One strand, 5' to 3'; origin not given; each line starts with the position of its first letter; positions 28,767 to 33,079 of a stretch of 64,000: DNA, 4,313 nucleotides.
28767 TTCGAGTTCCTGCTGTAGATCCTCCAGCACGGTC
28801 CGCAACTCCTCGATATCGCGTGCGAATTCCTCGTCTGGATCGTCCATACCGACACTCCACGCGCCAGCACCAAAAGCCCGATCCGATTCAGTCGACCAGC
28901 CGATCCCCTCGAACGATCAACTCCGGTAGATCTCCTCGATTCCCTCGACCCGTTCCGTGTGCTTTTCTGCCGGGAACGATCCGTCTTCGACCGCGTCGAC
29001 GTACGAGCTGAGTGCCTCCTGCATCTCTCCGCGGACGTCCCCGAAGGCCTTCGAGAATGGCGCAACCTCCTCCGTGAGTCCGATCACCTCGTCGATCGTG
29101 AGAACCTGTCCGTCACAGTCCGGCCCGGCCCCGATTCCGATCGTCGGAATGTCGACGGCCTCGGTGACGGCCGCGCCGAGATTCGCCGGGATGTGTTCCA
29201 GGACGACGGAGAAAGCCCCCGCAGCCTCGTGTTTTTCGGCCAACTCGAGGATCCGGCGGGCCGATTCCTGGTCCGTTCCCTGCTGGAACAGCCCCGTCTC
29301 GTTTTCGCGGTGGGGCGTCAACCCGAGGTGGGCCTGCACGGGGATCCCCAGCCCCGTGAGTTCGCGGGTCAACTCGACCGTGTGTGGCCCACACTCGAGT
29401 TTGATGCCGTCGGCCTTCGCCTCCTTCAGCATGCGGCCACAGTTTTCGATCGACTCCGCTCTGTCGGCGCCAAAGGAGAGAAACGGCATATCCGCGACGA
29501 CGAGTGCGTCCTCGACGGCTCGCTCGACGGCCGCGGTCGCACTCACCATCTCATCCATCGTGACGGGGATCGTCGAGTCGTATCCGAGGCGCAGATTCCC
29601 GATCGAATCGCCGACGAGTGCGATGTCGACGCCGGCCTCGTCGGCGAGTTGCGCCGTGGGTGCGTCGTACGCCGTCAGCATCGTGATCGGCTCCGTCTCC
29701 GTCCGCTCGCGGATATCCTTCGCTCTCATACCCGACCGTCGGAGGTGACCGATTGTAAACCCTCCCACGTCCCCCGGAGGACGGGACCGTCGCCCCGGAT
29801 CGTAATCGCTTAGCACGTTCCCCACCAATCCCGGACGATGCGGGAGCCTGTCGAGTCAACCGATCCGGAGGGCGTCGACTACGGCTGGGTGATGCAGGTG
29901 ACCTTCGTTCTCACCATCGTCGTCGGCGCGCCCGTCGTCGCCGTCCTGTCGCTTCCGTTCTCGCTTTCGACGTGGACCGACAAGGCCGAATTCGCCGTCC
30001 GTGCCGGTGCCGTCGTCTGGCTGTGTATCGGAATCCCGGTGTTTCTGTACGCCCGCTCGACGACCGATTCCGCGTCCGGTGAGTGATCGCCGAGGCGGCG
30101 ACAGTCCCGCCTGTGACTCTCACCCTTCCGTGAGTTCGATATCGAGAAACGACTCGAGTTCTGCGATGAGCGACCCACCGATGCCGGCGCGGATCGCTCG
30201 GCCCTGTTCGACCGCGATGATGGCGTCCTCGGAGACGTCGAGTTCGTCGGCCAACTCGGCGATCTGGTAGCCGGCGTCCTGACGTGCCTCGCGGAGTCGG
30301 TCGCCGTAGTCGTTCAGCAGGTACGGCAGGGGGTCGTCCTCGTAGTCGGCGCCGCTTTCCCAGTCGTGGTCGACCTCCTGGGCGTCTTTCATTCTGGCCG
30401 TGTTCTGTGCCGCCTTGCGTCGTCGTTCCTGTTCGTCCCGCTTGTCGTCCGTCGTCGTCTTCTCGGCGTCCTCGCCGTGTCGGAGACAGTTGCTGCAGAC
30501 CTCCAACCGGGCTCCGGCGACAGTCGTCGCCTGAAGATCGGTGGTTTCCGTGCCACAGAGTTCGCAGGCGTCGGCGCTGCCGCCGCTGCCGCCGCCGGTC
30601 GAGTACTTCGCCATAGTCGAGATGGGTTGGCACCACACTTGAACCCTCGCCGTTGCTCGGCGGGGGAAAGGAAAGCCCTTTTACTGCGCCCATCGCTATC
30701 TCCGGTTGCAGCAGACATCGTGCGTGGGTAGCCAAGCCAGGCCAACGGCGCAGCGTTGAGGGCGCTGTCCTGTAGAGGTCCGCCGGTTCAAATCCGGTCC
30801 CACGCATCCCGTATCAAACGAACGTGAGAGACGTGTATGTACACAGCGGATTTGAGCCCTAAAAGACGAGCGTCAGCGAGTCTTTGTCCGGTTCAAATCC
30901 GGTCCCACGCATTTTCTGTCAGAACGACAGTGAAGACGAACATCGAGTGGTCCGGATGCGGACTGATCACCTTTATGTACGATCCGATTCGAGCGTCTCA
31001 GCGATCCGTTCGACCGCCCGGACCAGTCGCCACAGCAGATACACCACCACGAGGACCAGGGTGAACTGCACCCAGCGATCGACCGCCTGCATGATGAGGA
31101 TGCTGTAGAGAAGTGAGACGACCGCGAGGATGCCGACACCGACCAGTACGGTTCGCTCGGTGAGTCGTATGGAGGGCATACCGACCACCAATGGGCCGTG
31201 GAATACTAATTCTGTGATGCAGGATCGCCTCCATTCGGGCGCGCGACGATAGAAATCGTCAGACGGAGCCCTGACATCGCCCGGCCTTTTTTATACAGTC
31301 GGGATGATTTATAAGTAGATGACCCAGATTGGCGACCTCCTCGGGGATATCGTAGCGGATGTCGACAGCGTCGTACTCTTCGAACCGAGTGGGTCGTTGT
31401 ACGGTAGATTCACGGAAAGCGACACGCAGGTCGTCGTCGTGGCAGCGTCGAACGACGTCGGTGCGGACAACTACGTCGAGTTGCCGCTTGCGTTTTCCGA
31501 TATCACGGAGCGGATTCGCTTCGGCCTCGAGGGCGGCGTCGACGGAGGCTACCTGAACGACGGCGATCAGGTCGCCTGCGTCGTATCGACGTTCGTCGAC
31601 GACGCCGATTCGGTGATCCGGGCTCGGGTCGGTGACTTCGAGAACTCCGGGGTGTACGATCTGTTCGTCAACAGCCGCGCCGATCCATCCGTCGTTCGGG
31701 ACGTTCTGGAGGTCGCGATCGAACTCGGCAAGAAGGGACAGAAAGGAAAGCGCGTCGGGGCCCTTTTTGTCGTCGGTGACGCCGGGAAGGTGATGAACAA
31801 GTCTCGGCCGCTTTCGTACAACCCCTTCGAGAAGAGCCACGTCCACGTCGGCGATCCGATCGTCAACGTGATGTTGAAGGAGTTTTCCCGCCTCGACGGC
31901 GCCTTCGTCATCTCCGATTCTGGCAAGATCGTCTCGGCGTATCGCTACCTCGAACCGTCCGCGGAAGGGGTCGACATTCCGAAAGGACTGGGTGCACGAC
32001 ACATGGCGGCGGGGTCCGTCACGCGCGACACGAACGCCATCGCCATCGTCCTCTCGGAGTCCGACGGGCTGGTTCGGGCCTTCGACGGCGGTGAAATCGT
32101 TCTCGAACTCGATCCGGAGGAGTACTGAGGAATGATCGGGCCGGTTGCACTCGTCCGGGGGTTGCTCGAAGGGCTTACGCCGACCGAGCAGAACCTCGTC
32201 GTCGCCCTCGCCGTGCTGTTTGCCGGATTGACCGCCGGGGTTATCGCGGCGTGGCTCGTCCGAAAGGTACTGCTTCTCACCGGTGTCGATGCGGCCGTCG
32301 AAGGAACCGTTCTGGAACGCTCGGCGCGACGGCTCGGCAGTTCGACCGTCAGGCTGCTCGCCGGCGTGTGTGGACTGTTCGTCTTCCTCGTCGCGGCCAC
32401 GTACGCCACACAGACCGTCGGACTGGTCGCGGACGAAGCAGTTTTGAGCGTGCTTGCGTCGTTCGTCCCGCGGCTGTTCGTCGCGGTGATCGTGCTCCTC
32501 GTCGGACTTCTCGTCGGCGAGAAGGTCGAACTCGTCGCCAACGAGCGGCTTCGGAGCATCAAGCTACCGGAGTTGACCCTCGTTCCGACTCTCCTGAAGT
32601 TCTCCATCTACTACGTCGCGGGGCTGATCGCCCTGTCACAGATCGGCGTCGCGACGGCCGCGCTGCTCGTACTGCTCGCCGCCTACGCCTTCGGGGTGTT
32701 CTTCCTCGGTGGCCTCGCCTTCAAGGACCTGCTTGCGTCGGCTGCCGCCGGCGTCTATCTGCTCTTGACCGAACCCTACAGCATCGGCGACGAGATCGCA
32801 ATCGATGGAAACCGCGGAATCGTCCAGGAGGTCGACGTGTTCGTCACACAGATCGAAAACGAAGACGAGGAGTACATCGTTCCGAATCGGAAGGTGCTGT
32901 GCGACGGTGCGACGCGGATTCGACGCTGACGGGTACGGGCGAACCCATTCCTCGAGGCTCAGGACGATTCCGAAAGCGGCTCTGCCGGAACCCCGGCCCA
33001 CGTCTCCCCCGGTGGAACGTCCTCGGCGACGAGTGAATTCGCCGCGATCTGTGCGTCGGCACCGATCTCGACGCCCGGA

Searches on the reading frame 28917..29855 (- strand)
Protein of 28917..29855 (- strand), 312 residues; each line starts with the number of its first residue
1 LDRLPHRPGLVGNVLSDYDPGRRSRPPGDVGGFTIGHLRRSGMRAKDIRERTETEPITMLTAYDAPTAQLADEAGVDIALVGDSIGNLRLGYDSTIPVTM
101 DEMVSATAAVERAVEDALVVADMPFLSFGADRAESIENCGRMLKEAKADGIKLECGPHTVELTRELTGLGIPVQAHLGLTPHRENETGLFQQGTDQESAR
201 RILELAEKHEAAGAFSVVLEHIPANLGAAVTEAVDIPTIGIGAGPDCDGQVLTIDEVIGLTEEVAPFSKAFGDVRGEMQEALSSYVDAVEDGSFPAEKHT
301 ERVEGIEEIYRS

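Call 50: search_protein_families(library=pfam, proteins=[window:28917-29855:-])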
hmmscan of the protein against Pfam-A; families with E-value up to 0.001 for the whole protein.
window:28917-29855:- (312 aa): 2 families
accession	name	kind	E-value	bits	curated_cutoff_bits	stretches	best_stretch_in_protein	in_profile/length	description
PF02548.21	Pantoate_transf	-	2.8e-93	312.5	28.7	1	46-297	5-259/259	Ketopantoate hydroxymethyltransferase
PF13714.12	PEP_mutase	-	0.00013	22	31.5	1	53-154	7-105/240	Phosphoenolpyruvate phosphomutase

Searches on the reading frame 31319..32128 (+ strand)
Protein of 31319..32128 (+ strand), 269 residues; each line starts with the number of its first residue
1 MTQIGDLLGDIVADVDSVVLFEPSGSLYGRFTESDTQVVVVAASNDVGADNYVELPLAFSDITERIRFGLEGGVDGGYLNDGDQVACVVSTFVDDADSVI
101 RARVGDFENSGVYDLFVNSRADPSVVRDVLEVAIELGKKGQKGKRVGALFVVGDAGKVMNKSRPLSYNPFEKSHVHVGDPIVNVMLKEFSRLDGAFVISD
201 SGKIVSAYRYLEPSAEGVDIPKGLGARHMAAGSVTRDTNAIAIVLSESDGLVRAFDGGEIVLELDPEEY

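Call 50: search_protein_families(library=pfam, proteins=[window:31319-32128:+])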
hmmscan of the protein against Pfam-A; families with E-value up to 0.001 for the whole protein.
window:31319-32128:+ (269 aa): 2 families
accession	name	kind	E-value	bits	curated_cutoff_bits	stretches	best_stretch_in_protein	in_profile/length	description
PF19294.4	DACZ_N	-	1e-50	171.1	24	1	1-124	1-125/125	Diadenylate cyclase, N-terminal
PF02457.21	DAC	-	1.5e-20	73.4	27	1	140-259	6-118/119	DisA bacterial checkpoint controller nucleotide-binding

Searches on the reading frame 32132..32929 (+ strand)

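Call 50: search_protein_families(library=pfam, proteins=[window:32132-32929:+])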
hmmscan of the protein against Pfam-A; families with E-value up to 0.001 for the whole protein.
window:32132-32929:+ (265 aa): 2 families
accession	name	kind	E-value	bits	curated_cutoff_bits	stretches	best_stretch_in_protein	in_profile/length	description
PF00924.24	MS_channel_2nd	-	3e-10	40.5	20.2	1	199-256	1-59/68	Mechanosensitive ion channel, beta-domain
PF05552.17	MS_channel_1st_1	-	7.5e-07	29.4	22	1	105-138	7-40/50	Mechanosensitive ion channel, conserved TM helix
